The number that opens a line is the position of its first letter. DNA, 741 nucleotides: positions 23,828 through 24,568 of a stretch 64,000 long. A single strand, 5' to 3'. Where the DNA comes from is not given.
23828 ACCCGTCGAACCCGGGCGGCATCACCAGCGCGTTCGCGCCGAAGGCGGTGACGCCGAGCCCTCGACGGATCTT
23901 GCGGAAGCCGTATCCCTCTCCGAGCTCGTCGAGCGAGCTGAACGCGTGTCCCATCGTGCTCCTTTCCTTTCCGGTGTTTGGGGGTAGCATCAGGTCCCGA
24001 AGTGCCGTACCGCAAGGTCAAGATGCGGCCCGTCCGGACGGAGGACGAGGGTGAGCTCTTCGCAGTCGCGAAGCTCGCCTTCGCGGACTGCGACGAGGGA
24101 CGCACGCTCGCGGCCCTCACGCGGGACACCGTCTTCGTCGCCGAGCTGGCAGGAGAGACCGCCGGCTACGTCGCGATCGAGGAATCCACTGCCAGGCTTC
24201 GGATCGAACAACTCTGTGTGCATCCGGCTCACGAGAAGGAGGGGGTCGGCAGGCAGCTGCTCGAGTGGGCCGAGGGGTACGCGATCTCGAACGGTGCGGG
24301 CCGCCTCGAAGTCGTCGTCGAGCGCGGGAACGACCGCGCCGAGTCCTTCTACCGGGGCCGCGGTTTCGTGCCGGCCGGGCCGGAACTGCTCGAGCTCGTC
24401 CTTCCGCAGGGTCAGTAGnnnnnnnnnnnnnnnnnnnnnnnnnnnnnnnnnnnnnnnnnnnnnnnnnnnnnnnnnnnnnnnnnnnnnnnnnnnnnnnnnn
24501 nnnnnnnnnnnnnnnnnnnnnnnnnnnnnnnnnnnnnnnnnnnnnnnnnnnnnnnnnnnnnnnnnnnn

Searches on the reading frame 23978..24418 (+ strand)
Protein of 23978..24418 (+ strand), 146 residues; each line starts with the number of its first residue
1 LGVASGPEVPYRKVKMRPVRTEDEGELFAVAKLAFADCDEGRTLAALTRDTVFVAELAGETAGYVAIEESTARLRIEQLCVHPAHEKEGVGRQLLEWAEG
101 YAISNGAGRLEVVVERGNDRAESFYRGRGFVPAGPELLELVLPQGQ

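Call 60: search_protein_families(library=pfam, proteins=[window:23978-24418:+], max_evalue=0.00001)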
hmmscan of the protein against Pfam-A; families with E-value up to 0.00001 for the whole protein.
window:23978-24418:+ (146 aa): 3 families
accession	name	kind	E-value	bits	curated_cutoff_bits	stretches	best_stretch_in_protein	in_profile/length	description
PF00583.31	Acetyltransf_1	-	3.6e-15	56.7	20.7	1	44-130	24-116/116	Acetyltransferase (GNAT) family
PF13508.13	Acetyltransf_7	-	1e-13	51.9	27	1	50-131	3-83/84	Acetyltransferase (GNAT) domain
PF13673.13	Acetyltransf_10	-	1.3e-12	48.2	23.6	1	50-136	31-113/128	Acetyltransferase (GNAT) domain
